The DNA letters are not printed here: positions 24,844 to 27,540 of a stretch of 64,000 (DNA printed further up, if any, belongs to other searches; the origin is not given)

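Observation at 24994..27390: Large membrane protein combining a probably inactive PP2C-like cytoplasmic domain with a periplasmic NHL beta-propeller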

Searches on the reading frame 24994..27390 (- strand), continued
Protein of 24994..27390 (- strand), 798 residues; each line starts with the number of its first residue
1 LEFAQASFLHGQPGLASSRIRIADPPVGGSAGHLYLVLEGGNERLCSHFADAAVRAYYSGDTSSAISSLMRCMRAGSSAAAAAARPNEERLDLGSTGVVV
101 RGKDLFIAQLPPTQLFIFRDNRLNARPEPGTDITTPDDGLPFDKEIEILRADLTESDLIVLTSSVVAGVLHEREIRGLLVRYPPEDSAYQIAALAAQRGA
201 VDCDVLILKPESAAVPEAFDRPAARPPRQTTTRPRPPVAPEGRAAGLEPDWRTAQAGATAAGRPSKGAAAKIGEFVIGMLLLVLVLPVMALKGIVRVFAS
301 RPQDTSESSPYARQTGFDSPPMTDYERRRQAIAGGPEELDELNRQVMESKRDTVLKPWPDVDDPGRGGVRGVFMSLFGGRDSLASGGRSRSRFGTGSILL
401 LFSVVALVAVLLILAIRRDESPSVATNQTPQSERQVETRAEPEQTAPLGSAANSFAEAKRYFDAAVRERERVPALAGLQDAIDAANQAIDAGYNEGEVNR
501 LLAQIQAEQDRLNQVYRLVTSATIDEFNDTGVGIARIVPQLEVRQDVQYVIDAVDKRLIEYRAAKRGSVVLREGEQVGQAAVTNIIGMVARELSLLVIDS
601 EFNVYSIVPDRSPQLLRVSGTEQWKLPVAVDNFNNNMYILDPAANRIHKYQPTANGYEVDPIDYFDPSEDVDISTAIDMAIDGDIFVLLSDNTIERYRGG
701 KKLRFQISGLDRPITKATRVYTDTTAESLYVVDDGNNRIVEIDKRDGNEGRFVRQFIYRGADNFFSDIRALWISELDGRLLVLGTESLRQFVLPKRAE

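Call 57: search_protein_families(library=pfam, proteins=[L034:5368-5979:-, L034:4979-5365:-, L034:3486-4970:-, L034:9074-9598:-, L036:4649-5074:-, L036:3789-4646:-, L036:2034-3764:-, L036:8162-8665:-, L033:3479-4120:+, L033:5697-6176:+], max_evalue=0.0001)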
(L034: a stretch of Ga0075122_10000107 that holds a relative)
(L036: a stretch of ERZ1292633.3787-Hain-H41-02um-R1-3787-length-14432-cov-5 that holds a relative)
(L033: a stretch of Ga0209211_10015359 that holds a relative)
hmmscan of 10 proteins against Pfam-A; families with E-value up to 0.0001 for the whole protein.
L034:5368-5979:- (203 aa): 0 families

L034:4979-5365:- (128 aa): 1 family
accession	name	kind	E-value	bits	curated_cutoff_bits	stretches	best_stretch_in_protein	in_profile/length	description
PF00814.31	TsaD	-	1.1e-07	32.3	24.8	1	40-114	37-114/264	tRNA N6-adenosine threonylcarbamoyltransferase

L034:3486-4970:- (494 aa): 1 family
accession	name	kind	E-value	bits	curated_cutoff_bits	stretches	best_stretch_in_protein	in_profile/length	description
PF13632.12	Glyco_trans_2_3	-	1.1e-05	25.9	27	1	196-415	2-185/198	Glycosyl transferase family group 2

L034:9074-9598:- (174 aa): 1 family
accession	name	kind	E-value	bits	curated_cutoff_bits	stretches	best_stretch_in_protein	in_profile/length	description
PF00466.25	Ribosomal_L10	-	2.4e-20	72.9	22.8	1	3-102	1-100/100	Ribosomal protein L10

L036:4649-5074:- (141 aa): 1 family
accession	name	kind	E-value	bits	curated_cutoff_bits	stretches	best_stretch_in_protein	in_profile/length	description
PF00814.31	TsaD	-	6.9e-10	39.5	24.8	1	41-97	31-87/264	tRNA N6-adenosine threonylcarbamoyltransferase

L036:3789-4646:- (285 aa): 0 families

L036:2034-3764:- (576 aa): 4 families
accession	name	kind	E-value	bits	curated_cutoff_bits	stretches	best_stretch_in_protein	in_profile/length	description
PF14716.13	HHH_8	-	9.9e-22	77.6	30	1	1-75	1-72/73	Helix-hairpin-helix domain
PF14791.11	DNA_pol_B_thumb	-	1.2e-18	67.2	25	1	253-318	1-63/63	DNA polymerase beta thumb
PF02811.25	PHP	-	1.6e-11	45.3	26.4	1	343-459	1-111/164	PHP domain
PF14520.12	HHH_5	-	2.7e-08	34.6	27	1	91-145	2-54/57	Helix-hairpin-helix domain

L036:8162-8665:- (167 aa): 1 family
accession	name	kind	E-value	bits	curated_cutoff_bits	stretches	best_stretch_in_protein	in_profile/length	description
PF00466.25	Ribosomal_L10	-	1.2e-19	70.7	22.8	1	3-103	1-100/100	Ribosomal protein L10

L033:3479-4120:+ (213 aa): 1 family
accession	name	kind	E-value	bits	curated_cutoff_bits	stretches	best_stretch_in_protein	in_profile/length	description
PF03703.20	bPH_2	-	1.1e-06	29.2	22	1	135-193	17-75/78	Bacterial PH domain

L033:5697-6176:+ (159 aa): 1 family
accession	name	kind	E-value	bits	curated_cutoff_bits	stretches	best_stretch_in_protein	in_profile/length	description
PF01668.23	SmpB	-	4e-45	153.7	27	1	4-158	3-143/143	SmpB protein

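Call 65: list_cluster_members(proteins=[P0015, P0016, P0017, P0034, P0037, P0045, P0049, P0052, P0078, P0099])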
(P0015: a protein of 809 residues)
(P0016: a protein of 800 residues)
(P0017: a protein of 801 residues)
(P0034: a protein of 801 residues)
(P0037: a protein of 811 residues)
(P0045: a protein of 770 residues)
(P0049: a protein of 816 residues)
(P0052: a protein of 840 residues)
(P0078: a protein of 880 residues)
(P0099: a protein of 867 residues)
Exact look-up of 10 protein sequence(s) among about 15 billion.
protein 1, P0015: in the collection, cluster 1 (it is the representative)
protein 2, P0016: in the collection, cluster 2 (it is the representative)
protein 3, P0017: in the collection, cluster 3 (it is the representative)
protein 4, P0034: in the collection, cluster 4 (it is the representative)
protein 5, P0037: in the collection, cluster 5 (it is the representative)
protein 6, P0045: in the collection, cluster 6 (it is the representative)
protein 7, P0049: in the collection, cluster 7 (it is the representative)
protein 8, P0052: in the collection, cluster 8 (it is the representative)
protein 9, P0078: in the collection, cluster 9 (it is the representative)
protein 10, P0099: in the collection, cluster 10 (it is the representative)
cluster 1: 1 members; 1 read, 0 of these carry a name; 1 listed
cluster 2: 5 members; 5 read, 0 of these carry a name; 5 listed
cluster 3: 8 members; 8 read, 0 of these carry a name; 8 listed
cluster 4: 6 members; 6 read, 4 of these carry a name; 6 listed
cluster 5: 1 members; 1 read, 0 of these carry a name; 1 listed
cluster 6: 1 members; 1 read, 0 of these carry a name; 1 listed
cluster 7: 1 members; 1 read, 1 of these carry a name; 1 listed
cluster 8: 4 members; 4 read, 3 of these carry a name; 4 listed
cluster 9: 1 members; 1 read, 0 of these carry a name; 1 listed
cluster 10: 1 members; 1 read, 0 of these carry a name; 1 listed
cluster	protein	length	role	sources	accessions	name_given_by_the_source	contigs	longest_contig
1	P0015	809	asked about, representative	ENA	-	-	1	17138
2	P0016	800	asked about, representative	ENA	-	-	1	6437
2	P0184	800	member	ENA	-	-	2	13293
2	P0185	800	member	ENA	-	-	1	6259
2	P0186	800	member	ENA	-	-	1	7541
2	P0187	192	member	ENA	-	-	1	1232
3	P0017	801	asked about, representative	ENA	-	-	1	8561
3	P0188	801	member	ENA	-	-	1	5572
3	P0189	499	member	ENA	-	-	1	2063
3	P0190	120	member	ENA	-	-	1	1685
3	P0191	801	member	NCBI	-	-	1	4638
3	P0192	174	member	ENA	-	-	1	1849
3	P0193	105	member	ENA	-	-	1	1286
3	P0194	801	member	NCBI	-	-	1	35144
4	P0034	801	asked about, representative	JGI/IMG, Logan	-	hypothetical protein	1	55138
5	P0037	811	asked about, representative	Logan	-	-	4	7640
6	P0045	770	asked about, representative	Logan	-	-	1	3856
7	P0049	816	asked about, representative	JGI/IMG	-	hypothetical protein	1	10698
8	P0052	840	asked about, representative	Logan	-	-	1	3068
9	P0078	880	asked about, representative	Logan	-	-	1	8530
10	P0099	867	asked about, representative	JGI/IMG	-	-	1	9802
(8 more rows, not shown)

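Call 72: search_protein_families(library=padloc, proteins=[window:24997-27390:-], max_evalue=0.01)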
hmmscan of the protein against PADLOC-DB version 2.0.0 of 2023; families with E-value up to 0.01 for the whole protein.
window:24997-27390:- (798 aa): 0 families

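Call 76: list_cluster_members(proteins=[P0058, P0153, P0119, P0050, P0082, P0087, P0126, P0047, P0134, P0138])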
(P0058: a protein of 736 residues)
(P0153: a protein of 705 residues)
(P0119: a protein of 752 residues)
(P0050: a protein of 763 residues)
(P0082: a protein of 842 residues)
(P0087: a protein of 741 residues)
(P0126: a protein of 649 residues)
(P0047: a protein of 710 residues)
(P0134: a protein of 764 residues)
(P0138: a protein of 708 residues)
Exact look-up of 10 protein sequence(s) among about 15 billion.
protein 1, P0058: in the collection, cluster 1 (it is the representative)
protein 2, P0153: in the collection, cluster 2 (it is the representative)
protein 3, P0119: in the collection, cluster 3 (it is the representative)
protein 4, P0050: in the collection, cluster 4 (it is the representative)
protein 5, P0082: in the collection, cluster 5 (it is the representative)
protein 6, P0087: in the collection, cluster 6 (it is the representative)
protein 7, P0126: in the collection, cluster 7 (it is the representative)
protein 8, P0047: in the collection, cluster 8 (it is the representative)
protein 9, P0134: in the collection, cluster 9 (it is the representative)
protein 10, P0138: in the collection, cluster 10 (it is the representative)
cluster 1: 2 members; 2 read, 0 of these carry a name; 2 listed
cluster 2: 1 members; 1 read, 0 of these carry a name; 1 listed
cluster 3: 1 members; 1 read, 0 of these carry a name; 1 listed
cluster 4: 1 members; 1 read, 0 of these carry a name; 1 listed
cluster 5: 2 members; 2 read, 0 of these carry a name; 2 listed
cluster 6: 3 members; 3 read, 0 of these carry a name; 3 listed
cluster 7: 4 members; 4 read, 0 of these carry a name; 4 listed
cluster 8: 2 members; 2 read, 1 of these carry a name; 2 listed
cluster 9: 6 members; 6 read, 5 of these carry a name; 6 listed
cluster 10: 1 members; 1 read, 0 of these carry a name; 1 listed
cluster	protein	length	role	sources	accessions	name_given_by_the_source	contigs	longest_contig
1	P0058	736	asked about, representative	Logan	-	-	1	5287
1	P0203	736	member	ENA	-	-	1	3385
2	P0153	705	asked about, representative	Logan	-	-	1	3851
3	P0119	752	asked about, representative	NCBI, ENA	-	-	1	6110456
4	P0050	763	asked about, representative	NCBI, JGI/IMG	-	-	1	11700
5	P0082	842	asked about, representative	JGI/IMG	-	-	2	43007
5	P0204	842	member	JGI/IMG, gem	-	-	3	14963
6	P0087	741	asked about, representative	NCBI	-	-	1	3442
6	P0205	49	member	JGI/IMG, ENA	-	-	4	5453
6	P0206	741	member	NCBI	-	-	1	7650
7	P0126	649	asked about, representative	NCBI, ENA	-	-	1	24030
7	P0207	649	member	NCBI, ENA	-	-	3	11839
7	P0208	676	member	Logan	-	-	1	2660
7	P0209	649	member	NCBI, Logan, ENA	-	-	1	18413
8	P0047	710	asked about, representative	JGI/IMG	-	hypothetical protein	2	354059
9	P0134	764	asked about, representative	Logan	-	-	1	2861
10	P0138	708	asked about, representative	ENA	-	-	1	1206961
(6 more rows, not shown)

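Call 80: search_solved_structures(query=A6, max_evalue=1, show_alignments=0)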
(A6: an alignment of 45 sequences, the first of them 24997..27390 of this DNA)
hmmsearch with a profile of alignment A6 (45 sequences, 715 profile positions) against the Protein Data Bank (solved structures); distinct sequences matched with E-value up to 1: 104 (the best 60 are shown).
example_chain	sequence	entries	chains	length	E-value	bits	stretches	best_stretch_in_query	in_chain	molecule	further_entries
5d2u_A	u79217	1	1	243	6.7e-25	90.9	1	44-231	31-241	Protein serin-threonin phosphatase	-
2j82_A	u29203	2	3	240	8e-25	90.7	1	44-231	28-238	PROTEIN SERINE-THREONINE PHOSPHATASE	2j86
5iti_A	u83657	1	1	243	8.3e-25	90.6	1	44-231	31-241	Protein serin-threonin phosphatase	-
2xzv_A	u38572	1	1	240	1e-24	90.4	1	44-231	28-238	PROTEIN SERIN-THREONIN PHOSPHATASE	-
2y09_A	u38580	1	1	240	2.3e-24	89.2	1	44-231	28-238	PROTEIN SERIN-THREONIN PHOSPHATASE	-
6jkv_A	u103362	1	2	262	2.8e-16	62.5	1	36-233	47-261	PppA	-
3wwa_A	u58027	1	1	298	7.9e-14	54.3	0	646-663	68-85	Pizza7H protein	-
1txo_A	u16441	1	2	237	1e-13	54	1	43-224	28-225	Putative Bacterial Enzyme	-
2cm1_A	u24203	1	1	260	1.4e-13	53.5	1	43-224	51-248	SERINE THREONINE PROTEIN PHOSPHATASE PSTP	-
6f0t_A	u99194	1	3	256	4.8e-13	51.8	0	646-663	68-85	Pizza6-SFW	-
6qsd_A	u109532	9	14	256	5.4e-13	51.6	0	646-663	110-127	Pizza6S | Pizza6-S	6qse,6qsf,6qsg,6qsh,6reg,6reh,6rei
6ren_A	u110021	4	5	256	1e-12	50.7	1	604-663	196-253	3fPizza6-SH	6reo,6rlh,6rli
6rej_A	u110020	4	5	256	1.3e-12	50.3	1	604-663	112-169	Pizza6-SH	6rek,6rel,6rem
3ww9_A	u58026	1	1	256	3.4e-12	48.9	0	646-663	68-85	pizza6 protein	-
6ihl_A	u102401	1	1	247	8.6e-12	47.6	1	43-221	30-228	Phosphorylated protein phosphatase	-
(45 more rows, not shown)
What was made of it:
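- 24997..25854 (-): Residues 513-798: six-bladed NHL-type beta-propeller. Blade motifs lie near residues 548, 594, 637, 677 (the invariant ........), 729 and 771. The family profile against PDB gives Pizza 7.9e-14, Thin NHL 3.1e-11 and the PknD sensor 4.4e-9 (call 80).
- On NHL-repeat six-bladed beta-propellers: The family profile gives Pizza 7.9e-14, Thin NHL 3.1e-11 and PknD 4.4e-9 (call 80).
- Closest known: PknD. Same: Significant profile matches (Pizza 7.9e-14, PknD 1RWI 4.4e-9; call 80).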

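Call 84: search_protein_families(library=ncbifam, proteins=[L025:8645-10447:+, L034:6216-8453:+, P0014, P0025, P0042, P0055, P0119, L023:1024-3255:+], max_evalue=0.01)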
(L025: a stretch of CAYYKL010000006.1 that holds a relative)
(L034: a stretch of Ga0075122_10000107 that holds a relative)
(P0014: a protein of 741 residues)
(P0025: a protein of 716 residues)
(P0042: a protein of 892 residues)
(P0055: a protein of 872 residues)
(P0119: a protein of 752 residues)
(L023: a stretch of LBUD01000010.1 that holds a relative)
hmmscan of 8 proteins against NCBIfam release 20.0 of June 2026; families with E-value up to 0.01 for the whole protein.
L025:8645-10447:+ (601 aa): 0 families

L034:6216-8453:+ (746 aa): 0 families

P0014 (741 aa): 1 family
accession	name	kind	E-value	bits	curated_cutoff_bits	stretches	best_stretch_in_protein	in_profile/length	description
NF033484.1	Stp1_PP2C_phos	equivalog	0.0018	17.8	230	1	37-138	21-122/232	Stp1/IreP family PP2C-type Ser/Thr phosphatase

P0025 (716 aa): 2 families
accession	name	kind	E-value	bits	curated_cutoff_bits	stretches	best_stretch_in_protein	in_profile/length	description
NF033484.1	Stp1_PP2C_phos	equivalog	2.9e-11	43.4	230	1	55-233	41-216/232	Stp1/IreP family PP2C-type Ser/Thr phosphatase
NF053768.1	CIS12_fam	equivalog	0.0024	16.6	860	0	426-529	63-159/715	CIS12 family contractile injection system protein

P0042 (892 aa): 2 families
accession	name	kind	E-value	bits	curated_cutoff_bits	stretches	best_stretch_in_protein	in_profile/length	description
NF033484.1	Stp1_PP2C_phos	equivalog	5.1e-10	39.3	230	1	70-142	58-127/232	Stp1/IreP family PP2C-type Ser/Thr phosphatase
NF053768.1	CIS12_fam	equivalog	4.4e-05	22.4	860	1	694-839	53-190/715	CIS12 family contractile injection system protein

P0055 (872 aa): 1 family
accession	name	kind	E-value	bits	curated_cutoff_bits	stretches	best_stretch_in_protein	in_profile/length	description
NF033206.1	ScyE_fam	subfamily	0.0099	15.4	80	0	533-670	58-192/333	ScyD/ScyE family protein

P0119 (752 aa): 0 families

L023:1024-3255:+ (744 aa): 1 family
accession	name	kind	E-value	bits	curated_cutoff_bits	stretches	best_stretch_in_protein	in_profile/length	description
NF010013.0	PRK13487.1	equivalog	0.0023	17.4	223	1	58-112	88-144/201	chemoreceptor glutamine deamidase CheD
